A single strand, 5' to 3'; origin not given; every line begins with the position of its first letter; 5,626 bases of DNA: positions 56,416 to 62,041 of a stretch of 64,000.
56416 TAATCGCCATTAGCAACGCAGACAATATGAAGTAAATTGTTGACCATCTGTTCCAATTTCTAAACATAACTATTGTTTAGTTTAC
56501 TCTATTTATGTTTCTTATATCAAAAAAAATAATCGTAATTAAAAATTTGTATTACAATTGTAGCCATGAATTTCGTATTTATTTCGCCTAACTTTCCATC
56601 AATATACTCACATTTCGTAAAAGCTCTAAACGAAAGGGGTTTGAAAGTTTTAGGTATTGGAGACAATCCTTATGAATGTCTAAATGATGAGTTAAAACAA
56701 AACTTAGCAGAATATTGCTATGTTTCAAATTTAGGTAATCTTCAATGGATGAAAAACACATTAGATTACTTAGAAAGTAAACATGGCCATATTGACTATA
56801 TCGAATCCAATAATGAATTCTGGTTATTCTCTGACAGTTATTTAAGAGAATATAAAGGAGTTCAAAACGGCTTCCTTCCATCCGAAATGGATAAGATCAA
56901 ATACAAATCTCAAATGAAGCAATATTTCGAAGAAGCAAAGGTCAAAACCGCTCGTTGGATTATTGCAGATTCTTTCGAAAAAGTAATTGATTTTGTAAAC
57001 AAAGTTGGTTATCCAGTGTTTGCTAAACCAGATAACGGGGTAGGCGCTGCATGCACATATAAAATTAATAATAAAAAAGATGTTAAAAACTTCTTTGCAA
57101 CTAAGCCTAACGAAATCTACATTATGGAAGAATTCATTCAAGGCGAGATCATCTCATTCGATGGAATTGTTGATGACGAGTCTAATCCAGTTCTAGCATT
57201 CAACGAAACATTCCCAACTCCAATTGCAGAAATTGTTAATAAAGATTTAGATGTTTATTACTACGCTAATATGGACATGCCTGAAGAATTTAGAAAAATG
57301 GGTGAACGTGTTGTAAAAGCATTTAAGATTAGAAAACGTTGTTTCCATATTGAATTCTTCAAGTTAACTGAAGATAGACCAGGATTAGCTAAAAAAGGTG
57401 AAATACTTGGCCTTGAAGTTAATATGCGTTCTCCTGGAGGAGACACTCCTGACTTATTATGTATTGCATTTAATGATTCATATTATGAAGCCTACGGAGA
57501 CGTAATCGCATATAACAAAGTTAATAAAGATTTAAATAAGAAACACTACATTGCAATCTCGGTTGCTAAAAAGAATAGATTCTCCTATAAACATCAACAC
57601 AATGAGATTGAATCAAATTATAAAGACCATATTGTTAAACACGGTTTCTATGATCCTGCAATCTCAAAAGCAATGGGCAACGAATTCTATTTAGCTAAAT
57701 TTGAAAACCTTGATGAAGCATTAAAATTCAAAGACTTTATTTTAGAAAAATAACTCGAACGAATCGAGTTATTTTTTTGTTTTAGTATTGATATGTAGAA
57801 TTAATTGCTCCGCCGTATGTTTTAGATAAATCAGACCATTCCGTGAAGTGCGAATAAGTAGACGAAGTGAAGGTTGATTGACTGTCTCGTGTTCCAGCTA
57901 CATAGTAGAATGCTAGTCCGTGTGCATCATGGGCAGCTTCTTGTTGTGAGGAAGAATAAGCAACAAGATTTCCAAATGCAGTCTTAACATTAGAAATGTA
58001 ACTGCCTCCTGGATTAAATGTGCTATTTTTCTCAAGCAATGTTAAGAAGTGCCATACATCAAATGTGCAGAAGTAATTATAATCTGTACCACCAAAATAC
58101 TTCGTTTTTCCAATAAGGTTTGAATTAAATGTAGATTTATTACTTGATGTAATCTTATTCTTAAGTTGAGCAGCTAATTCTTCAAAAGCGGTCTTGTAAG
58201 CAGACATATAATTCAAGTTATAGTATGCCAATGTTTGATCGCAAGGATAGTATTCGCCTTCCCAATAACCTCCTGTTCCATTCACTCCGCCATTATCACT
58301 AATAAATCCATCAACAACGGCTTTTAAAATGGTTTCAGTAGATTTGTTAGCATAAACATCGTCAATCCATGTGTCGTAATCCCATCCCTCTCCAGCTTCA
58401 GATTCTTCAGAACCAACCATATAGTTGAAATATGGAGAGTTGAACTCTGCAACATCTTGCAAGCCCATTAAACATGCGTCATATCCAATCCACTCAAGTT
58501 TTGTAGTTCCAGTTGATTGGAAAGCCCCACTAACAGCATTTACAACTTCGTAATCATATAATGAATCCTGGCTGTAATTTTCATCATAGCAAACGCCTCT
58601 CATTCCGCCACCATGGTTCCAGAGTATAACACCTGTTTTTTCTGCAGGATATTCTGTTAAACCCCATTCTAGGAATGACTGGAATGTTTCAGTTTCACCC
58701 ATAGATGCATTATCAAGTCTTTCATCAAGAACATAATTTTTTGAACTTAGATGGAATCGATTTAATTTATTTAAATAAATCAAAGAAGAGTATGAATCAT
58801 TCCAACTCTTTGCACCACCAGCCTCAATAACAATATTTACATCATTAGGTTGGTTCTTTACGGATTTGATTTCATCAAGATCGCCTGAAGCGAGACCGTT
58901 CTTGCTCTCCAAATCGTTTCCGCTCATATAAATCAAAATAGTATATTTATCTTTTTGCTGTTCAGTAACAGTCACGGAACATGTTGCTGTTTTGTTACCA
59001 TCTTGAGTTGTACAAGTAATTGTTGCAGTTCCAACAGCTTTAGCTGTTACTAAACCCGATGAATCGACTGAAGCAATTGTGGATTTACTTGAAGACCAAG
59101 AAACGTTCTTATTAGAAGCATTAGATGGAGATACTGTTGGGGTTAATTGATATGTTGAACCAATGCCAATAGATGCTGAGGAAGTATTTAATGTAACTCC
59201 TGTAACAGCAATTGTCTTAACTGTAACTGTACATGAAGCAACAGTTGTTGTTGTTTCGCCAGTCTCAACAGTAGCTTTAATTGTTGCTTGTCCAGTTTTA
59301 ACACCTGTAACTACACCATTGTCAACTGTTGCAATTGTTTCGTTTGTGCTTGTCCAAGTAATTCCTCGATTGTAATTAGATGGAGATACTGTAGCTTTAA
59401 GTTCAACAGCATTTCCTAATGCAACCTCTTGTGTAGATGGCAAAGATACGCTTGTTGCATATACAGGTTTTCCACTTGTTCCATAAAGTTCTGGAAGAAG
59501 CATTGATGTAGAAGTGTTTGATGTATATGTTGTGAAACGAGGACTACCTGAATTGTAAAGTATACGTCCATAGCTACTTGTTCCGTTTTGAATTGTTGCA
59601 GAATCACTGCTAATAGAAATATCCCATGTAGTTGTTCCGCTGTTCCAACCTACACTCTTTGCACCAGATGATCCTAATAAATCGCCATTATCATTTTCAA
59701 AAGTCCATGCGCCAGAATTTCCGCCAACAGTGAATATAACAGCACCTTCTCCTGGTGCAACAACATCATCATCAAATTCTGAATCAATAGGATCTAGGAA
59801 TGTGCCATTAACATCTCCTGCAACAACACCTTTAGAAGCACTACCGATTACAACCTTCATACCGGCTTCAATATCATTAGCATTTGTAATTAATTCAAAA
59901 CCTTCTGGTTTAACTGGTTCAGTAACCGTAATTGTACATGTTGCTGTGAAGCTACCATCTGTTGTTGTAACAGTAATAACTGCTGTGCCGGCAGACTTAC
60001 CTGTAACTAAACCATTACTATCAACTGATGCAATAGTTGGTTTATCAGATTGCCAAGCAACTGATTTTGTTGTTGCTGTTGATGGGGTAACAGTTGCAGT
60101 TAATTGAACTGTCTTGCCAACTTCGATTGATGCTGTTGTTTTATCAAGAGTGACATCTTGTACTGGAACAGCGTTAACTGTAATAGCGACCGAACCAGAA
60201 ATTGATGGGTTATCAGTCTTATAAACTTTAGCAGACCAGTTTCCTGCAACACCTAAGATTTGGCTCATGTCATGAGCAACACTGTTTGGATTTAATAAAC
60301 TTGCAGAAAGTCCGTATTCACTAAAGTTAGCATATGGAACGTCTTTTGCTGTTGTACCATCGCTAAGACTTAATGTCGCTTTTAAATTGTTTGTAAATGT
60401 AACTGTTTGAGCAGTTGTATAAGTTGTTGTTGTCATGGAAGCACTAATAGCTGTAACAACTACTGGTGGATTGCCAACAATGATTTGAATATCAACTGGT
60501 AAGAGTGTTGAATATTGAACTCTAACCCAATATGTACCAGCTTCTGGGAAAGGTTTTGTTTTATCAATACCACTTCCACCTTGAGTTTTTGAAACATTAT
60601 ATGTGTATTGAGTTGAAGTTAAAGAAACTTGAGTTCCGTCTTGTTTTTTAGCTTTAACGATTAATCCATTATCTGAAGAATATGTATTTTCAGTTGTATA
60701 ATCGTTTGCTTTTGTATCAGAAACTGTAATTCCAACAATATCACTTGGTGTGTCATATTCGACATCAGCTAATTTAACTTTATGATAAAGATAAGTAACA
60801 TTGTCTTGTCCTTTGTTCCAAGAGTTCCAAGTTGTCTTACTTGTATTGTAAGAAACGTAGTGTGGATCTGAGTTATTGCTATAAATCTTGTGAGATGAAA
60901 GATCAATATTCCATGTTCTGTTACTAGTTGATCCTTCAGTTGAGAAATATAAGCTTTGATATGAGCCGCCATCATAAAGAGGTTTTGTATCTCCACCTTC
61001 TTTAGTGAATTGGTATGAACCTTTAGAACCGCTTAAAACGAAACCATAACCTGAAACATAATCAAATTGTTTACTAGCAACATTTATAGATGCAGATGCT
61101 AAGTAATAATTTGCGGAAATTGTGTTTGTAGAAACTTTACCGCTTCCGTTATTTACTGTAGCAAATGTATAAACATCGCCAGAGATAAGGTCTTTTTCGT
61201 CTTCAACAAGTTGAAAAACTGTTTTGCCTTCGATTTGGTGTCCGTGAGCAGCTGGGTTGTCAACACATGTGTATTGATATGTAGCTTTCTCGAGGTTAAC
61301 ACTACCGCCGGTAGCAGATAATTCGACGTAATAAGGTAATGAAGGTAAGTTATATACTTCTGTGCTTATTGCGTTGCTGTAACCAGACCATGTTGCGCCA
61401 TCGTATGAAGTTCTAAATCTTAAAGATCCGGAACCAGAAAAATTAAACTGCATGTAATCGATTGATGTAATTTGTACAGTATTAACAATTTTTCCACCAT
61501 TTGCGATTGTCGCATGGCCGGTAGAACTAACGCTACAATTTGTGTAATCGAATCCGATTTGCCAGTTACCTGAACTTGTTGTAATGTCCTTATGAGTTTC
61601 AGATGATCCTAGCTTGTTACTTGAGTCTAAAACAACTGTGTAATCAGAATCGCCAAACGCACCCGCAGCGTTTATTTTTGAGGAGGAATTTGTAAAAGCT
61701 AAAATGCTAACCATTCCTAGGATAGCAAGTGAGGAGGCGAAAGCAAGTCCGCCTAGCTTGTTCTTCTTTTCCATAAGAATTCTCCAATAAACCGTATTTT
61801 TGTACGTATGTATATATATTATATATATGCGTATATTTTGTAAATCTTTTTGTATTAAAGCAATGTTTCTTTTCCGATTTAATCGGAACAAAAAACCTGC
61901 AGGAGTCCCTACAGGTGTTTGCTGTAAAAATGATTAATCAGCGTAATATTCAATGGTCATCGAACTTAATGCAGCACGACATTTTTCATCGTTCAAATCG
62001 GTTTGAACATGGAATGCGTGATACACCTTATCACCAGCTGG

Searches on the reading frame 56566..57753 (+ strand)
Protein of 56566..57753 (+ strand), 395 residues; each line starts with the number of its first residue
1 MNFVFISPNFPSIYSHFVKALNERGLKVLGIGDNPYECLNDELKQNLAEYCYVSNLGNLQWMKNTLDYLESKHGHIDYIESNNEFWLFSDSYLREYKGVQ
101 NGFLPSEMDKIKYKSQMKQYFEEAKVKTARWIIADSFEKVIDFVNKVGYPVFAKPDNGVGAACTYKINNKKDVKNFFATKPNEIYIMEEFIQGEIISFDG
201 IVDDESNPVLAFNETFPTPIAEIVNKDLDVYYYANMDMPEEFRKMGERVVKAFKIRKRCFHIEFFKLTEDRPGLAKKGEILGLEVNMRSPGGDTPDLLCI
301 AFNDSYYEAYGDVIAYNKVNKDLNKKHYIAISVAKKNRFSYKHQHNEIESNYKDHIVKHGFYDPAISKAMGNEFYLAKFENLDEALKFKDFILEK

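Call 20: search_protein_families(library=ncbifam, proteins=[window:56566-57753:+])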
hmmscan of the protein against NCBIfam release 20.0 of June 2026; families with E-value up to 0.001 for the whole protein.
window:56566-57753:+ (395 aa): 17 families
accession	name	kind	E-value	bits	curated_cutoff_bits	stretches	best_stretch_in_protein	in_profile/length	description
NF009406.0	PRK12767.1-5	equivalog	1.8e-09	37.1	271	1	114-210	114-208/327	carbamoyl phosphate synthase-like protein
NF009403.0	PRK12767.1-2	equivalog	4.5e-08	32.7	286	1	113-206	107-199/342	carbamoyl phosphate synthase-like protein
NF009405.0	PRK12767.1-4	equivalog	6.1e-07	28.7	390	1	112-209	111-203/320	carbamoyl phosphate synthase-like protein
NF002378.0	PRK01372.1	subfamily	1e-06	27.7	243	1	114-211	101-198/305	D-alanine--D-alanine ligase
TIGR01369.1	CPSaseII_lrg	equivalog_domain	1e-06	26.7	1027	1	105-209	661-770/1052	carbamoyl-phosphate synthase (glutamine-hydrolyzing) large subunit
TIGR02068.2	cya_phycin_syn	equivalog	1.2e-06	26.8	850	1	112-194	212-297/862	cyanophycin synthetase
TIGR00877.1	purD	equivalog_domain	3.9e-06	25.9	288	1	114-213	105-213/425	phosphoribosylamine--glycine ligase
NF002563.0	PRK02186.1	subfamily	1.8e-05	23.2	625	1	113-334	107-322/890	argininosuccinate lyase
NF003671.0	PRK05294.1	equivalog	2.2e-05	22.2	599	1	102-206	655-764/1058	carbamoyl-phosphate synthase large subunit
TIGR01142.1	purT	equivalog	2.4e-05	23.4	502.15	1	121-221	109-210/380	phosphoribosylglycinamide formyltransferase 2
NF004679.0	PRK06019.1-5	equivalog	2.5e-05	23.3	326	1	102-194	86-183/376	5-(carboxyamino)imidazole ribonucleotide synthase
TIGR02144.1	LysX_arch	equivalog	5.7e-05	22.3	275.6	1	116-192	90-172/281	lysine biosynthesis protein LysX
TIGR03909.1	pyrrolys_PylC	equivalog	5.9e-05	22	248.3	1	147-206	123-182/374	3-methylornithine--L-lysine ligase PylC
NF006766.0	PRK09288.1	equivalog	0.00013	20.9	339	1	122-181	123-182/396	formate-dependent phosphoribosylglycinamide formyltransferase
NF002526.0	PRK01966.1-2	equivalog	0.00023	20.2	449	1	99-206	123-237/362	D-alanine--D-alanine ligase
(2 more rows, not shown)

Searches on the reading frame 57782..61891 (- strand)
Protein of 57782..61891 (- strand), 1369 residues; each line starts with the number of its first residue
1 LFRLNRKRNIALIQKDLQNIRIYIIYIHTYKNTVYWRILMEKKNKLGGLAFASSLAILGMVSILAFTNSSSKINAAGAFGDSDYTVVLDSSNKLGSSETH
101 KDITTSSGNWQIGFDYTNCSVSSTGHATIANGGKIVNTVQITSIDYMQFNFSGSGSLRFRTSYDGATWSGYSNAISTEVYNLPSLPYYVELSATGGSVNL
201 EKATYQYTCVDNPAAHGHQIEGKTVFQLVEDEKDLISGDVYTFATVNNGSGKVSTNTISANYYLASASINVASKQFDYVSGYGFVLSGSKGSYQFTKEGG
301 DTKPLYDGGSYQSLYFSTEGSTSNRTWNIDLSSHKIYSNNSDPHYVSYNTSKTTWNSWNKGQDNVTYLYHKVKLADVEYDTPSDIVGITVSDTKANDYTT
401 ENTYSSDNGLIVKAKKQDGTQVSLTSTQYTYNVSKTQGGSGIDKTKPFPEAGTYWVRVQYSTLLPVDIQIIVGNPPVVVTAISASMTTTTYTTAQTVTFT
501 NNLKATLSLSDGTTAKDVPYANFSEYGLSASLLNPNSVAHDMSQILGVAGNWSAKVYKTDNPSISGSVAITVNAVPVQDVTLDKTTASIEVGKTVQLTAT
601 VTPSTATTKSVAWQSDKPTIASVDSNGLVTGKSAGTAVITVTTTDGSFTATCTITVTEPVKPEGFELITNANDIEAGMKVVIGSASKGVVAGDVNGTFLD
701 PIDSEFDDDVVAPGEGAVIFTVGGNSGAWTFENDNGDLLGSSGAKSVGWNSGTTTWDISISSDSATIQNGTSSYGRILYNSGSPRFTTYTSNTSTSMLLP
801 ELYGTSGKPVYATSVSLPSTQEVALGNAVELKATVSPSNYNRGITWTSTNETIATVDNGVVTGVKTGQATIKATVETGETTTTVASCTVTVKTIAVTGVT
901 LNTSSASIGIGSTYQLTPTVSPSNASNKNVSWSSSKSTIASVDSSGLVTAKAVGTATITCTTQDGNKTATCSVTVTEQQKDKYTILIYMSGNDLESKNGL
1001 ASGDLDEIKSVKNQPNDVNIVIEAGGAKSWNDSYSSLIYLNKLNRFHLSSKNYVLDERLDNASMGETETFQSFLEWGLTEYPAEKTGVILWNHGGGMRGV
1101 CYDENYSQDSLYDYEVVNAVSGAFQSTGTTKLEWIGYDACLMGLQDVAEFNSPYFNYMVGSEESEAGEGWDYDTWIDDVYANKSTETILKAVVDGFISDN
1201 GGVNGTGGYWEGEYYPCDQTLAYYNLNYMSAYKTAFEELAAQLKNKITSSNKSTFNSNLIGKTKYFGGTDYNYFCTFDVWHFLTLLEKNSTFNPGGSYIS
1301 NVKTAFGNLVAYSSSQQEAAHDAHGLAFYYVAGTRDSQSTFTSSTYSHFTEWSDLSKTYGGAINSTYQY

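Call 11: search_protein_families(library=pfam, proteins=[window:57782-61891:-])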
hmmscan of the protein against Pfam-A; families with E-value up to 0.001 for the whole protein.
window:57782-61891:- (1369 aa): 3 families
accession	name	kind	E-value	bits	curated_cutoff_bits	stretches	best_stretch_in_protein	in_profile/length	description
PF02368.24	Big_2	-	1.9e-41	140.3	22.8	3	576-654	1-79/79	Bacterial Ig-like domain (group 2)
PF03415.19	Peptidase_C11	-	7.3e-31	108.4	25.8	1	988-1341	2-336/359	Clostripain family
PF22359.2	Big-like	-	5.8e-12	46.1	27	2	611-657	3-47/48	Bacterial Ig-like domain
